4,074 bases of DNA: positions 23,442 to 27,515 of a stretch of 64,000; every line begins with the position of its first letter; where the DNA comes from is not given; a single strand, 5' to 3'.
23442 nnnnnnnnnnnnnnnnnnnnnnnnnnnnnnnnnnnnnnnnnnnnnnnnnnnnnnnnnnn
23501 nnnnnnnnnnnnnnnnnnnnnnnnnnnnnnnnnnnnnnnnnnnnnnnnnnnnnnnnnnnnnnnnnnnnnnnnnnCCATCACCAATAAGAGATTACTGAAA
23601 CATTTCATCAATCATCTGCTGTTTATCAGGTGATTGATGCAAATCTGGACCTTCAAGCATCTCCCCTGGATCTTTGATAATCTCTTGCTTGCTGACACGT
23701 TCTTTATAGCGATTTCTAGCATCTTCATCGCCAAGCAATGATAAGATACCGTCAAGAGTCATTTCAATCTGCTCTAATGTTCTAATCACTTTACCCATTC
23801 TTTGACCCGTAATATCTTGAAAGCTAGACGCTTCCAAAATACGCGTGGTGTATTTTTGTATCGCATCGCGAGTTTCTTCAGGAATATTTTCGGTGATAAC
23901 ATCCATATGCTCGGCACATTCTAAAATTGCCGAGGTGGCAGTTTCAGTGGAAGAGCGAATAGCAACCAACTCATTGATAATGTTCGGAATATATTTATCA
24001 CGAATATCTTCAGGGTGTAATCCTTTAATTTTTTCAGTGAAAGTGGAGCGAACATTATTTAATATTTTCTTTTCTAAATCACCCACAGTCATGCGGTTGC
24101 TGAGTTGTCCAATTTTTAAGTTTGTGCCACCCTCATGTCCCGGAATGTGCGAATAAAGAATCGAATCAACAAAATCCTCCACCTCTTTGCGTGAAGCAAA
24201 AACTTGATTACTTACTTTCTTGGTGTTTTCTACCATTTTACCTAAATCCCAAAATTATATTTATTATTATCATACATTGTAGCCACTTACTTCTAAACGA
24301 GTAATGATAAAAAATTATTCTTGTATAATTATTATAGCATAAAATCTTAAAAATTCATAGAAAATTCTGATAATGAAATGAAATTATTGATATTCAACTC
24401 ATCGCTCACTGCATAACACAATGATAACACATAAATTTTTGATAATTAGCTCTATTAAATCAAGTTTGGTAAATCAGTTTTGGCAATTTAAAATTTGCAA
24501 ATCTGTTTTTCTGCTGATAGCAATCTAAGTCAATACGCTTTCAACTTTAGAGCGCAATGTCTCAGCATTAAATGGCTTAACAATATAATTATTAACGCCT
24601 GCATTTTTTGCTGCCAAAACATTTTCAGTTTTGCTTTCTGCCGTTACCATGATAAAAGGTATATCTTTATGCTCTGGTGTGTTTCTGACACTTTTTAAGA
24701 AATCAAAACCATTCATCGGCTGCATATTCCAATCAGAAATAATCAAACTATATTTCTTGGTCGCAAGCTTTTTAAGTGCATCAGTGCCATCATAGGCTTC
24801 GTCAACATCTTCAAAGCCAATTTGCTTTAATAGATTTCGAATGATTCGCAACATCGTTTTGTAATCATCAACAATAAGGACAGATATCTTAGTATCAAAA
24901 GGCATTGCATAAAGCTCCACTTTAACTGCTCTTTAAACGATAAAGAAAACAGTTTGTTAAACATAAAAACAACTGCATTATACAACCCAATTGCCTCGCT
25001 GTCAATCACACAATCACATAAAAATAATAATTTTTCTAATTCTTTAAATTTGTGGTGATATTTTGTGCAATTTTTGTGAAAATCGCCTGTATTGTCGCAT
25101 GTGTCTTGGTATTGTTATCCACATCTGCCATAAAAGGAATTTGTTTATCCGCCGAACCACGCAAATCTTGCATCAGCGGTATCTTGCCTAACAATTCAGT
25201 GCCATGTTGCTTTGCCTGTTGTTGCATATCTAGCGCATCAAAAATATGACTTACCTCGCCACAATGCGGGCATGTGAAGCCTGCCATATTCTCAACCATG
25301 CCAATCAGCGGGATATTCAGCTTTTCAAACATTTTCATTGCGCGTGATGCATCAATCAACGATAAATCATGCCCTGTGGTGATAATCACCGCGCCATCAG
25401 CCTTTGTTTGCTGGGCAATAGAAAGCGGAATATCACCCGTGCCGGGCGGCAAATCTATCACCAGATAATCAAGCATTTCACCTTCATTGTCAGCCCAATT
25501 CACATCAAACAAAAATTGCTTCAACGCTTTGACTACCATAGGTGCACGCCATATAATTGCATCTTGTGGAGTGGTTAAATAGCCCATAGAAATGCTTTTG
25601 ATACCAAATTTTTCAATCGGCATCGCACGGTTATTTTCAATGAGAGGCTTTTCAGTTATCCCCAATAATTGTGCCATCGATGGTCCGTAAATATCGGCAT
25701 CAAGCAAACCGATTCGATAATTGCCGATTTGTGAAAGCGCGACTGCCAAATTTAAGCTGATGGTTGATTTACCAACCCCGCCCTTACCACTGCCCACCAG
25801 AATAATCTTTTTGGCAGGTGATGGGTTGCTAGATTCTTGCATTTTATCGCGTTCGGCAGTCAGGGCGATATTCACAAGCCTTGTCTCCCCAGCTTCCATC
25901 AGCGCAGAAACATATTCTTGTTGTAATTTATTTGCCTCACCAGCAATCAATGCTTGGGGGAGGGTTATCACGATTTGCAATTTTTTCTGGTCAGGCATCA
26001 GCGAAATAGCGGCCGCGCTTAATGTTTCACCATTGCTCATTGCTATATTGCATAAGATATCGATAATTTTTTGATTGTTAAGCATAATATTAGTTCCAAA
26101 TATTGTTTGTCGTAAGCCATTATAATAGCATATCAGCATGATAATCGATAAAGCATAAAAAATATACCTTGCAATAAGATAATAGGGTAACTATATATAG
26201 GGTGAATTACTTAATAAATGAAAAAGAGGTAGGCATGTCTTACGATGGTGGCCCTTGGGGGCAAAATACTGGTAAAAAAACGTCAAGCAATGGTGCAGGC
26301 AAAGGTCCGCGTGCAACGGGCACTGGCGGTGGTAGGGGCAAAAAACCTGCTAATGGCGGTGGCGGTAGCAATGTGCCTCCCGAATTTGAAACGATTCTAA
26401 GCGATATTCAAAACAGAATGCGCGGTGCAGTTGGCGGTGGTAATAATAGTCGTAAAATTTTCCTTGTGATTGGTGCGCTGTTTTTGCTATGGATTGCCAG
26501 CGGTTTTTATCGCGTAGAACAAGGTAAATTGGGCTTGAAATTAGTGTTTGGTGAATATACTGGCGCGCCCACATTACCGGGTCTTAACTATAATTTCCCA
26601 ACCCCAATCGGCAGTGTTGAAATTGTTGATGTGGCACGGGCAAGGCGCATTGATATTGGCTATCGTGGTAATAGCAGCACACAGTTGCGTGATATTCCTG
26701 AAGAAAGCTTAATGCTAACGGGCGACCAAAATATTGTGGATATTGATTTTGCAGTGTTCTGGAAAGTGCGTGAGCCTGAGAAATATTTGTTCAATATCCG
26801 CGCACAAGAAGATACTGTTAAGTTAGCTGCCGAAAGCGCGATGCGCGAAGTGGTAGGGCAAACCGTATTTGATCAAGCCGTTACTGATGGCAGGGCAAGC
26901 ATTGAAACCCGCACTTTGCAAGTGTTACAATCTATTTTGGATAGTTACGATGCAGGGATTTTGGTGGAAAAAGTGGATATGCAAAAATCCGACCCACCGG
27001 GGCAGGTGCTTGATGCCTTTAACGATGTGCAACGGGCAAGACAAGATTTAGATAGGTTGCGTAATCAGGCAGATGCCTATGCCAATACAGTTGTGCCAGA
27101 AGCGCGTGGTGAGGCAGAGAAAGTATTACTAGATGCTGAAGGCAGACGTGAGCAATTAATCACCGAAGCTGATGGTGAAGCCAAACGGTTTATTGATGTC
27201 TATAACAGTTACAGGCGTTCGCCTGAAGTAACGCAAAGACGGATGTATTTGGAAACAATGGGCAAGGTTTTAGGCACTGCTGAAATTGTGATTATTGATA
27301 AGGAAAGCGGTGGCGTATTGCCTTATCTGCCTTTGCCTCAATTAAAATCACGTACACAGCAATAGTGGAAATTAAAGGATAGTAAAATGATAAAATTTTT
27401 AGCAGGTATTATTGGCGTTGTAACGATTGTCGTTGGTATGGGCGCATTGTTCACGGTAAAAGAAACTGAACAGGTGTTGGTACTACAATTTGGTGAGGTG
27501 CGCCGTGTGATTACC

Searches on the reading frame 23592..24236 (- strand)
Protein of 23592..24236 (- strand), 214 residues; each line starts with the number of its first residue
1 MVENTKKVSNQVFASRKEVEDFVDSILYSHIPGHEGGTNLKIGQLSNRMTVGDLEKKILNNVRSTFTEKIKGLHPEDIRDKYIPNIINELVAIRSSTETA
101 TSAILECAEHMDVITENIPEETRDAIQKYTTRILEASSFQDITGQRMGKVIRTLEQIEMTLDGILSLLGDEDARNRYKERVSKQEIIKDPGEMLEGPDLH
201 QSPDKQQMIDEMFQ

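Call 81: search_protein_families(library=pfam, proteins=[window:23592-24236:-], max_evalue=0.00001)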
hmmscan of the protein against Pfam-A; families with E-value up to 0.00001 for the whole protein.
window:23592-24236:- (214 aa): 1 family
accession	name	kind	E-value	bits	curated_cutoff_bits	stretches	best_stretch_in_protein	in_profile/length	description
PF04344.18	CheZ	-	7.4e-08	32.9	30.7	1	98-204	87-184/203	Chemotaxis phosphatase, CheZ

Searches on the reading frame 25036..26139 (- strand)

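Call 81: search_protein_families(library=pfam, proteins=[window:25036-26139:-], max_evalue=0.00001)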
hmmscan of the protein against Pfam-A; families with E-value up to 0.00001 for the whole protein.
window:25036-26139:- (367 aa): 5 families
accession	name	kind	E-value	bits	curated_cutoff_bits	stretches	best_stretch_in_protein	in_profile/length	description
PF10609.15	ParA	-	2.6e-85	286.2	27.1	1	110-357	3-245/246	NUBPL iron-transfer P-loop NTPase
PF01656.29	CbiA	-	1.1e-12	48.5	25.4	1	113-333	1-122/125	CobQ/CobB/MinD/ParA nucleotide binding domain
PF13614.12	AAA_31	-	1.6e-07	31.9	27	1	111-263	2-156/177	AAA domain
PF09140.17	MipZ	-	4.2e-07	30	20.7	1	112-249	2-124/262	ATPase MipZ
PF02374.21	ArsA_ATPase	-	7e-06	25.9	24.3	0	111-140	2-30/305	Anion-transporting ATPase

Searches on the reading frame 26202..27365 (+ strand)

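Call 81: search_protein_families(library=pfam, proteins=[window:26202-27365:+], max_evalue=0.00001)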
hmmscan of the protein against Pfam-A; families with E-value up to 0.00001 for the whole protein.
window:26202-27365:+ (387 aa): 1 family
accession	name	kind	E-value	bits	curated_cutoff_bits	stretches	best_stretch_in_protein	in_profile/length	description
PF01145.31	Band_7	-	5.7e-19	69.3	23.6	1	104-291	2-173/176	SPFH domain / Band 7 family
